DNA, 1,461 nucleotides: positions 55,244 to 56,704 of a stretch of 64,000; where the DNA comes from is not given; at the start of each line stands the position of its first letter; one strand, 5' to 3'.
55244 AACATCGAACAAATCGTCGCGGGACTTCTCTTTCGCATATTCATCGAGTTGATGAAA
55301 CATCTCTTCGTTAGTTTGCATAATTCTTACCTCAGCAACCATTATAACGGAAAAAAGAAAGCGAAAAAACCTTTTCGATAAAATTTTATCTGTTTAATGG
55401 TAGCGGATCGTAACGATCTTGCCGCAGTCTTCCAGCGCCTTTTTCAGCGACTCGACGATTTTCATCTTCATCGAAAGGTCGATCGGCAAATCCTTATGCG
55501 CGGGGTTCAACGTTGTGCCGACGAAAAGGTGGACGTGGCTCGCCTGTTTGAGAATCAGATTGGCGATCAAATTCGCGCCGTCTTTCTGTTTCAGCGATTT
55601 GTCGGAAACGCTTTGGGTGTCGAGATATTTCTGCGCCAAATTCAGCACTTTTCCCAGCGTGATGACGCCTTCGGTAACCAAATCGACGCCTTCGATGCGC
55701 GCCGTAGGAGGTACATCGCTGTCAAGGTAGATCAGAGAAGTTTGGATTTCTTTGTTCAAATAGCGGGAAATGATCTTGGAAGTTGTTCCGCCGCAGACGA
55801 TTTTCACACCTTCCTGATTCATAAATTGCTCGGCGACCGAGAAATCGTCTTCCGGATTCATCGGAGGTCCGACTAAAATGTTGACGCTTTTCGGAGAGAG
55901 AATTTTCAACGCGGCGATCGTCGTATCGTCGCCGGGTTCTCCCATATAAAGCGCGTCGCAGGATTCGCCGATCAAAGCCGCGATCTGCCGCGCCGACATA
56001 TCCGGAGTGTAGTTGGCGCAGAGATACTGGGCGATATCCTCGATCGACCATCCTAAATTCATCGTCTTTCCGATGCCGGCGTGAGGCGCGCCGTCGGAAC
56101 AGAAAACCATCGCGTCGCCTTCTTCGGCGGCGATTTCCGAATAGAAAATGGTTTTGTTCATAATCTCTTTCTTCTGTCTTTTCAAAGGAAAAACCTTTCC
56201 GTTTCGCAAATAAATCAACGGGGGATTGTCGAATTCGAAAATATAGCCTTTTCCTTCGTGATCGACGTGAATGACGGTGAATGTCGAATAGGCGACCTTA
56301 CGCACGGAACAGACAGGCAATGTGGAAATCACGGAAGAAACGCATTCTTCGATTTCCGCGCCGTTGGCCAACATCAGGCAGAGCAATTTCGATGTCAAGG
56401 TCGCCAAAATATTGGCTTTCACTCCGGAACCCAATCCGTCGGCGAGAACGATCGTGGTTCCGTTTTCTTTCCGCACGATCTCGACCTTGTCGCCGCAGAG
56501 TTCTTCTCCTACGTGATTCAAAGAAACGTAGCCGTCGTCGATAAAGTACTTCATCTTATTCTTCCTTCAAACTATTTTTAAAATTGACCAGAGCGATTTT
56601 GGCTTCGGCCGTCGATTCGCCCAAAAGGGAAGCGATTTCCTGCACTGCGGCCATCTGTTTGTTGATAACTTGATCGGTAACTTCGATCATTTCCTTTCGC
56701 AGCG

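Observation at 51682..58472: H2-sensing module (HydS sensory hydrogenase + PP2C phosphatase) co-operonic with hydC-hydB-hydA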

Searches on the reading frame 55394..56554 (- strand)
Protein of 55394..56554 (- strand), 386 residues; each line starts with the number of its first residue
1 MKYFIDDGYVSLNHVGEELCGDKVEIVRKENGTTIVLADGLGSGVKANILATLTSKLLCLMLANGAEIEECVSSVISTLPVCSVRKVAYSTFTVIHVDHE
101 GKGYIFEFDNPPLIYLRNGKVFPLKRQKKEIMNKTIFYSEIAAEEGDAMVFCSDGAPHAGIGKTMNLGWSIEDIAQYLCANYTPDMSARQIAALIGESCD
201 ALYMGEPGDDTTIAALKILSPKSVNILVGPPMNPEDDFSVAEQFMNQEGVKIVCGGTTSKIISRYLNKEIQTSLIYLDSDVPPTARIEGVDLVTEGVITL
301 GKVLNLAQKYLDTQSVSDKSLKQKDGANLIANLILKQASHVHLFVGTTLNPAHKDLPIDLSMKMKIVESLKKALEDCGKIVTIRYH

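Call 5: search_protein_families(library=pfam, proteins=[window:55394-56554:-], max_evalue=0.01)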
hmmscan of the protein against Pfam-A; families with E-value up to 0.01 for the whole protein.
window:55394-56554:- (386 aa): 1 family
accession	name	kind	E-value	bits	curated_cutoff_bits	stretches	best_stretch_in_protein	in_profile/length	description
PF07228.17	SpoIIE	-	2.8e-11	44.2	25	1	30-218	2-191/192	Stage II sporulation protein E (SpoIIE)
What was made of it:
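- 55394..56554 (-): PPM/PP2C serine phosphatase of the SpoIIE/RsbU/RsbX kind (aa 1-220), plus a conserved alpha/beta C-terminal domain of unknown role (aa ~223-386). PF07228 (call 5).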

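Call 8: search_protein_families(library=ncbifam, proteins=[window:55394-56554:-], max_evalue=0.001)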
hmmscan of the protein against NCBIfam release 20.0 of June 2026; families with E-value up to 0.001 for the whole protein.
window:55394-56554:- (386 aa): 1 family
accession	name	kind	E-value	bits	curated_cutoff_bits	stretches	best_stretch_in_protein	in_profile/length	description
TIGR02865.1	spore_II_E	equivalog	0.00073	17.7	490.8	0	7-99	554-646/764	stage II sporulation protein E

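Call 64: search_solved_structures(query=window:55394-56554:-, max_evalue=1, show_alignments=1)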
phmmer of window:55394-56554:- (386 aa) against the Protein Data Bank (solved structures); distinct sequences matched with E-value up to 1: 7.
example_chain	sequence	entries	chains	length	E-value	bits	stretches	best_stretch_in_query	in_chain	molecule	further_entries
3pu9_A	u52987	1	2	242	7.6e-05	25.3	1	14-223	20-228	Protein serine/threonine phosphatase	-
5mqh_A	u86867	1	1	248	0.0018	20.8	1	32-158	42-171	Serine phosphatase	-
3t91_A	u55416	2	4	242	0.0041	19.6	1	33-158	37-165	Stage II sporulation protein E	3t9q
3w40_A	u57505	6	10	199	0.018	17.5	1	11-179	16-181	Phosphoserine phosphatase RsbX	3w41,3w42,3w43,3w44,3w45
5ucg_A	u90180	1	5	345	0.019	17.4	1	34-156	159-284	Stage II sporulation protein E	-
8eno_E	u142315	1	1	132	0.95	11.8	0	134-196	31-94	nitrogenase-associated factor T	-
9cjf_E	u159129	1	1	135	1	11.7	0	134-196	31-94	Nitrogenase associated factor T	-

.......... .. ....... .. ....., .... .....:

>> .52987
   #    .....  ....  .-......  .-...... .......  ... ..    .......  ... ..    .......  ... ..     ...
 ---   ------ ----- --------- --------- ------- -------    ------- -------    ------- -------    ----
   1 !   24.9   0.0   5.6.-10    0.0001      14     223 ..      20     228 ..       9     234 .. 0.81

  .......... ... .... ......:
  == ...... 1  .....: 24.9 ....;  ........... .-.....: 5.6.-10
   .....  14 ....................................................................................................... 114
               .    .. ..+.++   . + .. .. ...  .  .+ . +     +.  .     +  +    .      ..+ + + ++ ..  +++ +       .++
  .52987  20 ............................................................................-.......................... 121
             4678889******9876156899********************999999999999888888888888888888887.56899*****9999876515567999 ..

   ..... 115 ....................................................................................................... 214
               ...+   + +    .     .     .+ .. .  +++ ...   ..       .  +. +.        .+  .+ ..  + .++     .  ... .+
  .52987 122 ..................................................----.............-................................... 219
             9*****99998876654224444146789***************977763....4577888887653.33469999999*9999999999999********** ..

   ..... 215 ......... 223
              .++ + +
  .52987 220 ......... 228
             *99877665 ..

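Call 65: find_homologous_proteins(query=window:55394-56554:-, max_evalue=1e-10)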
Query window:55394-56554:- (386 aa): 8000 proteins with E <= 1e-10 among 8000 candidates; the best 120 are listed.
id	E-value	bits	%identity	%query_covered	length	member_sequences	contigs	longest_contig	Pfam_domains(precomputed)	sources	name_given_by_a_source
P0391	6.6e-254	860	100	100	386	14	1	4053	PF07228.18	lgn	-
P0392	6.1e-213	725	82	100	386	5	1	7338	PF07228.18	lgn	-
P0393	7.4e-208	708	81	100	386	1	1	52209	PF07228.18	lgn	-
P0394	3.6e-207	706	81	100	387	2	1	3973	PF07228.18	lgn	-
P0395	1.0e-206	704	80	100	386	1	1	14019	PF07228.18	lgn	-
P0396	1.1e-205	701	80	100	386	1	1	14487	PF07228.18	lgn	-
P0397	2.6e-204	696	80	100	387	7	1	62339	PF07228.18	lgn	-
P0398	5.1e-203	692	78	100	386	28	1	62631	PF07228.18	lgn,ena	-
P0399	2.7e-200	683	77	100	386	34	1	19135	PF07228.18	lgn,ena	-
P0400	3.4e-199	680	77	100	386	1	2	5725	PF07228.18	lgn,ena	-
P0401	9.2e-199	678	77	100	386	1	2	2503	PF07228.18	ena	-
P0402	1.1e-198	678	77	100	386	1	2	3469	PF07228.18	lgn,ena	-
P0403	1.7e-198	677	77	100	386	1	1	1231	PF07228.18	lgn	-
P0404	2.3e-198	677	77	100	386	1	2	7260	PF07228.18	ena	-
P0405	2.5e-198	677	77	100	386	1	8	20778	PF07228.18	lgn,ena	-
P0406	2.6e-198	677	77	100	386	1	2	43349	PF07228.18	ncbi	-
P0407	3.4e-198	676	77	100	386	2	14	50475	PF07228.18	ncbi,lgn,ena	-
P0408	5.8e-198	676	77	100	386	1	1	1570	PF07228.18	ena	-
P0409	1.2e-197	675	77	100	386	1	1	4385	PF07228.18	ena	-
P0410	2.5e-197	673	77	100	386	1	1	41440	PF07228.18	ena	-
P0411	2.5e-197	673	77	100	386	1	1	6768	PF07228.18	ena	-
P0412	2.8e-197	673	76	100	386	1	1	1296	PF07228.18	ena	-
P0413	3.1e-197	673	77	100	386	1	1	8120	PF07228.18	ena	-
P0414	5.6e-197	672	77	100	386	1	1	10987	PF07228.18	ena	-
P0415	8.7e-197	672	75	100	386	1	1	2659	PF07228.18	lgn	-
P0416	1.7e-196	671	78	100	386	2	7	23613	PF07228.18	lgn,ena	-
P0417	1.7e-196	671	77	100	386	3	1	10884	PF07228.18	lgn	-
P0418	5.9e-196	669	76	100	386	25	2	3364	PF07228.18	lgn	-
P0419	5.9e-196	669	76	100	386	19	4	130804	PF07228.18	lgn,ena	-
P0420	6.0e-193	659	75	100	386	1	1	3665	PF07228.18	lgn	-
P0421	1.1e-192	658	74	100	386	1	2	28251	PF07228.18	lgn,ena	-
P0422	1.5e-192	658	75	100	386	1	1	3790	PF07228.18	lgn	-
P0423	1.6e-192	658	74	100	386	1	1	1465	PF07228.18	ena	-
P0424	2.2e-192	657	74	100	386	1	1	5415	PF07228.18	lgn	-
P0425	4.4e-192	656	74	100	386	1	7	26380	PF07228.18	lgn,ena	-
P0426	7.7e-192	655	74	100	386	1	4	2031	PF07228.18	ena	-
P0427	1.2e-191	655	75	100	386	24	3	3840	PF07228.18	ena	-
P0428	2.1e-191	654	75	100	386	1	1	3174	PF07228.18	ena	-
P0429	2.0e-190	651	74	100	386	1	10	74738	PF07228.18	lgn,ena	-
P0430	2.3e-190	651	74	100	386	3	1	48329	PF07228.18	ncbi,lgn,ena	-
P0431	3.1e-190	650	75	100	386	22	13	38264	PF07228.18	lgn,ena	-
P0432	8.9e-189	645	73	100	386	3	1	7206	PF07228.18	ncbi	-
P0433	1.1e-188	645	73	100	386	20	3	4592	PF07228.18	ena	-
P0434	4.5e-187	640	74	100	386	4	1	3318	PF07228.18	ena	-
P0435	2.4e-186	637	72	100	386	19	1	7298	PF07228.18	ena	-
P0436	8.6e-186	636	74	96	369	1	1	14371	PF07228.18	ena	-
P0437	6.6e-185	633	71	100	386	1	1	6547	PF07228.18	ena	-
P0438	3.2e-183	627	72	100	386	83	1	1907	PF07228.18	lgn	-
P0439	4.7e-183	627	70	100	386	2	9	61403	PF07228.18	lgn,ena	-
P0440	1.1e-181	622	71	100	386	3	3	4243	PF07228.18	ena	-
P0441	3.6e-140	485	56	100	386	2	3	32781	PF07228.18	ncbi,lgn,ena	-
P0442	1.0e-137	477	55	100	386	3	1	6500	PF07228.18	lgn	-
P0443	1.6e-136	473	53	100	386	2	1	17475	PF07228.18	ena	-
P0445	6.3e-135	468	53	100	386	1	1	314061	PF07228.18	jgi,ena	-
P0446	8.2e-135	468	54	100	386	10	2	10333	PF07228.18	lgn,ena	-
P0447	1.1e-134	467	54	100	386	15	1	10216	PF07228.18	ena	-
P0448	1.8e-133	463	54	100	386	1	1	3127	PF07228.18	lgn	-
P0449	2.2e-133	463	52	100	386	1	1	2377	PF07228.18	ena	-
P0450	3.1e-133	463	53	100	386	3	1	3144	PF07228.18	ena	-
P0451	3.6e-133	462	54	99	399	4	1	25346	PF07228.18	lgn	-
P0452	5.6e-133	462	53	100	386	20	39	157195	PF07228.18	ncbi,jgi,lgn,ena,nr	ncbi:MAG: serine/threonine protein phosphatase [Bacteroidia bacterium 43-41]|nr:MAG: serine/threonin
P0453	1.1e-132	461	53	100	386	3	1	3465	PF07228.18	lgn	-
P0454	1.5e-132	460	55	99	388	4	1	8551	PF07228.18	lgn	-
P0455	2.0e-132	460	53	100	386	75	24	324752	PF07228.18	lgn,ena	-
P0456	3.9e-132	459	54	100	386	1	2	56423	PF07228.18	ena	-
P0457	5.2e-132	459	52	100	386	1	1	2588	PF07228.18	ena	-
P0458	6.0e-132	458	54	100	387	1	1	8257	PF07228.18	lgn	-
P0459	1.8e-131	457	52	100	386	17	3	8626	PF07228.18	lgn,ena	-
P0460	2.1e-131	457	55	100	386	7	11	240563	PF07228.18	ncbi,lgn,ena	-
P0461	3.0e-131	456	52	100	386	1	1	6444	PF07228.18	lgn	-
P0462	3.8e-131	456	52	100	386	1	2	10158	PF07228.18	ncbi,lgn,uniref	ncbi:hypothetical protein SDC9_70588 [bioreactor metagenome]|uniref:PPM-type phosphatase domain-cont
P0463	4.3e-131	456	54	100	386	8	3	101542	PF07228.18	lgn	-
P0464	5.2e-131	455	52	100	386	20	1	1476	PF07228.18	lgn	-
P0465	6.0e-131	455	52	100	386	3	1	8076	PF07228.18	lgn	-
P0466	1.1e-130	454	51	100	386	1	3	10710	PF07228.18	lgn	-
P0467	1.8e-130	454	52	100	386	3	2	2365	PF07228.18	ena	-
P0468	2.4e-130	453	52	100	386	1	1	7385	PF07228.18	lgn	-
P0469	3.0e-130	453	52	100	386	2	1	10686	PF07228.18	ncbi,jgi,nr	ncbi:MAG: serine/threonine-protein phosphatase [Treponema sp.]|jgi:hypothetical protein|nr:serine/th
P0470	3.6e-130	453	51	100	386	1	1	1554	PF07228.18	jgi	-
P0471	3.7e-130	452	51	100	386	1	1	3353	PF07228.18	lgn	-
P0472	4.2e-130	452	52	100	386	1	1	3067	PF07228.18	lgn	-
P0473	4.6e-130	452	52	99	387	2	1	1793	PF07228.18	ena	-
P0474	4.9e-130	452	52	100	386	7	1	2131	PF07228.18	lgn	-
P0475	6.7e-130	452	51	100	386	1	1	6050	PF07228.18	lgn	-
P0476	7.4e-130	451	51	100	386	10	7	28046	PF07228.18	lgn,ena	-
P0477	9.0e-130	451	54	99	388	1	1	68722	PF07228.18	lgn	-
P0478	1.2e-129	451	52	100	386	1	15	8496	PF07228.18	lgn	-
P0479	1.2e-129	451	51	100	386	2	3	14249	PF07228.18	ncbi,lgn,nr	ncbi:MAG: SpoIIE family protein phosphatase [Erysipelotrichaceae bacterium]|nr:SpoIIE family protein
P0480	1.3e-129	451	51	100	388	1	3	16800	PF07228.18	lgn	-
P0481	1.4e-129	451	53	100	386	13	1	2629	PF07228.18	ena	-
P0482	1.4e-129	451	53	100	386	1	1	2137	PF07228.18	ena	-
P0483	1.5e-129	450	52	100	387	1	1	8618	PF07228.18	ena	-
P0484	1.5e-129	450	51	100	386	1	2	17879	PF07228.18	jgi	-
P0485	1.8e-129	450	51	100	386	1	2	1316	PF07228.18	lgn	-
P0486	2.3e-129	450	51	100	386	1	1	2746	PF07228.18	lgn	-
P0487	2.7e-129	450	51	100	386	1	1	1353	PF07228.18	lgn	-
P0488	4.0e-129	449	51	100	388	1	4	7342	PF07228.18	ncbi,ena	-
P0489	4.4e-129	449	51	100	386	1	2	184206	PF07228.18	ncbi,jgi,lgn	jgi:hypothetical protein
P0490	4.6e-129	449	53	100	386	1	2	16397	PF07228.18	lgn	-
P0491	4.8e-129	449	51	100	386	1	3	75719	PF07228.18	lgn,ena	-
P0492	5.3e-129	449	51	100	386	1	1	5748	PF07228.18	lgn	-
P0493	9.7e-129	448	50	100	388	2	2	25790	PF07228.18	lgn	-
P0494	1.1e-128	448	52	100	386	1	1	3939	PF07228.18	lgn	-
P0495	1.3e-128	447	51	100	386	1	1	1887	PF07228.18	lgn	-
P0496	1.5e-128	447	51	100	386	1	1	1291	PF07228.18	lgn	-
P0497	1.5e-128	447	51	100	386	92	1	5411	PF07228.18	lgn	-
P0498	2.2e-128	447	52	100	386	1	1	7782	PF07228.18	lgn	-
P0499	2.7e-128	446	50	100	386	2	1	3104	PF07228.18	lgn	-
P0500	3.0e-128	446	52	100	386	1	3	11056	PF07228.18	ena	-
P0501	3.2e-128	446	54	100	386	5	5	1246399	PF07228.18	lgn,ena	-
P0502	3.6e-128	446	51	100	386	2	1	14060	PF07228.18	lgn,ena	-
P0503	4.8e-128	446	51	100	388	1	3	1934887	PF07228.18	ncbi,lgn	-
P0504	5.0e-128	445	51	100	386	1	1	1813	PF07228.18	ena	-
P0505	5.2e-128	445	51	100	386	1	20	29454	PF07228.18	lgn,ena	-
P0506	6.0e-128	445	50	100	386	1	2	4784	PF07228.18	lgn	-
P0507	6.3e-128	445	51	100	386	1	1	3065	PF07228.18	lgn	-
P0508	7.0e-128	445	51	100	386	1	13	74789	PF07228.18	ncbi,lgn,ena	-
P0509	7.9e-128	445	52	100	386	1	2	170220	PF07228.18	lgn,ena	-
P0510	8.1e-128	445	52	100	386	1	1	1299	PF07228.18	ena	-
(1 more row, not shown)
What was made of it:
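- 55394..56554 (-): Length is nearly constant (mostly 386 aa) at >50% identity, with hits named from Bacteroidia, Treponema and Erysipelotrichaceae (call 65).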

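Call 71: predict_structure(alignment_id=A3)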
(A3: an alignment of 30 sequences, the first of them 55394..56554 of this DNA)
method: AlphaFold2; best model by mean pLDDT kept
length: 386 residues; sequences in the alignment: 30
mean_pLDDT: 87.1   pTM: 0.88
mean pLDDT of the five models: 87.1, 84.4, 84.1, 83.9, 81.5
residues with pLDDT >= 90: 238; 70-90: 104; 50-70: 30; < 50: 14
segments of 3 or more residues with pLDDT < 50: 156-166
pLDDT, mean of each block of 10 residues (from residue 1): 94 75 92 93 79 93 93 82 57 95 92 92 94 91 96 60 50 90 95 89 70 94 95 88 96 94 96 75 87 92 95 91 91 96 88 69 93 95 95
secondary structure, 60 per line:
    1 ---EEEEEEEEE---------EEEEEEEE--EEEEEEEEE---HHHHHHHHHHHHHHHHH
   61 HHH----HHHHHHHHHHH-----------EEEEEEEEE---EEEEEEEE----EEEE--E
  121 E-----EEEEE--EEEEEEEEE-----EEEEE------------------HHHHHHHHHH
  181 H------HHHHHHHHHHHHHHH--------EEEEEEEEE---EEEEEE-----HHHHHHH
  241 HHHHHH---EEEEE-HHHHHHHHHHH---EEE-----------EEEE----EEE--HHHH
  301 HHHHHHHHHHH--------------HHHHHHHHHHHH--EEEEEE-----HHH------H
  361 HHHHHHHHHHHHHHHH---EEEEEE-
elements in order: E4-12 E22-29 E32-40 H44-63 H68-78 E90-98 E102-109 E114-117 E127-131 E134-142 E148-152 H171-181 H188-202 E211-219 E223-228 H234-246 E250-254 H256-266 E270-272 E284-287 E292-294 H297-311 H326-337 E340-345 H360-376 E380-385

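Call 82: find_encoding_contigs(protein=P0452, flank=8000, max_places=1)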
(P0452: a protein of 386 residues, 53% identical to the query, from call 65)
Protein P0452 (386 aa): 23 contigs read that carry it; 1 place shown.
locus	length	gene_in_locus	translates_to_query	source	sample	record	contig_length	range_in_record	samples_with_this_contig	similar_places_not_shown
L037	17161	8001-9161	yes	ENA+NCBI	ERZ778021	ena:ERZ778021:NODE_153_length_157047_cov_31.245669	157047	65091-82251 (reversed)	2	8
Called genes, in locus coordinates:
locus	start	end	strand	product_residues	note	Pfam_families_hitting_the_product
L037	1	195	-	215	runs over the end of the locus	PF16011:CBM9_2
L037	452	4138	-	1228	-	PF02574:S-methyl_trans, PF00809:Pterin_bind, PF02607:B12-binding_2, PF02310:B12-binding, PF02965:Met_synt_B12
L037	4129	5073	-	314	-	PF07670:Gate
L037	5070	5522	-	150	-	PF01668:SmpB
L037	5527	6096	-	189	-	PF04893:Yip1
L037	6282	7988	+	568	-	PF12838:Fer4_7 (weak), PF13187:Fer4_9 (weak), PF13237:Fer4_10 (weak), PF14697:Fer4_21 (weak), PF00037:Fer4 (weak), PF02906:Fe_hyd_lg_C, PF04060:FeS, PF13188:PAS_8 (weak), +2 more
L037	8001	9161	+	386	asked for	PF07228:SpoIIE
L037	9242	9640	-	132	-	PF16476:DUF5053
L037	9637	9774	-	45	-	-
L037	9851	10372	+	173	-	PF04542:Sigma70_r2, PF08281:Sigma70_r4_2, PF04545:Sigma70_r4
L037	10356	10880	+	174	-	-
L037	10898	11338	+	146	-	-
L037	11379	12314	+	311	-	PF04055:Radical_SAM, PF16199:Radical_SAM_C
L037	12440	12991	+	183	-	-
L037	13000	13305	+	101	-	PF13560:HTH_31 (weak), PF13443:HTH_26 (weak), PF01381:HTH_3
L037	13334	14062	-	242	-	PF21948:LplA-B_cat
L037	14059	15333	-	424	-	PF00596:Aldolase_II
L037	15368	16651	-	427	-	PF08240:ADH_N, PF00107:ADH_zinc_N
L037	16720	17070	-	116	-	PF05635:23S_rRNA_IVP, PF22296:bAvd (faint)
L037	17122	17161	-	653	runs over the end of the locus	PF00596:Aldolase_II, PF00106:adh_short, PF08659:KR (weak), PF13561:adh_short_C2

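Call 83: find_encoding_contigs(protein=P0503, flank=8000, max_places=1)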
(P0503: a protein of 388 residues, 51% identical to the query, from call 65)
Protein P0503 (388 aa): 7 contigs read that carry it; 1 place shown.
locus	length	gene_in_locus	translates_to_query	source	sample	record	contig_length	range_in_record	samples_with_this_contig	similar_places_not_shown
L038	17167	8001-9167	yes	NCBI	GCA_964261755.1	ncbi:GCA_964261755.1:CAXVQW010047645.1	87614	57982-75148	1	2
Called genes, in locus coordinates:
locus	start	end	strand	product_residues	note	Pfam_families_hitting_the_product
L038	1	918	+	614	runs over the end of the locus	PF02638:GHL10, PF00395:SLH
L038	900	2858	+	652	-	PF00009:GTP_EFTU, PF22042:EF-G_D2 (weak), PF14492:EFG_III (weak), PF03764:EFG_IV, PF00679:EFG_C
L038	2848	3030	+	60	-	-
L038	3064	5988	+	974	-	PF02837:Glyco_hydro_2_N, PF00703:Glyco_hydro_2 (weak), PF02836:Glyco_hydro_2_C, PF16353:LacZ_4, PF02929:Bgal_small_N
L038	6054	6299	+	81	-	PF01257:2Fe-2S_thioredx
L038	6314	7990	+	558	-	PF12838:Fer4_7, PF13187:Fer4_9 (weak), PF13237:Fer4_10, PF14697:Fer4_21 (weak), PF25160:LdpA_Fe-S-bd (weak), PF00037:Fer4 (weak), PF02906:Fe_hyd_lg_C, PF04060:FeS, +2 more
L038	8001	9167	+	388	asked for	PF07228:SpoIIE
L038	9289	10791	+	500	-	PF00478:IMPDH, PF03060:NMO (faint), PF01070:FMN_dh (faint), PF00571:CBS (faint)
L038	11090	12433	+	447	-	PF01554:MatE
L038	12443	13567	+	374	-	PF00149:Metallophos, PF12850:Metallophos_2 (weak), PF12320:SbcD_C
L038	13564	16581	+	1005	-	PF02463:SMC_N (faint), PF13476:AAA_23, PF13555:AAA_29 (faint), PF13558:SbcC_Walker_B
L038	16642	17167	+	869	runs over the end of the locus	PF00112:Peptidase_C1, PF03051:Peptidase_C1_2 (faint), PF18560:Lectin_like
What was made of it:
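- It is found with no adjacent hydrogenase in L037 and L038 (calls 82, 83), which argues for a target acting in trans. The cassette works without any adjacent hydrogenase in other lineages (calls 82, 83).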
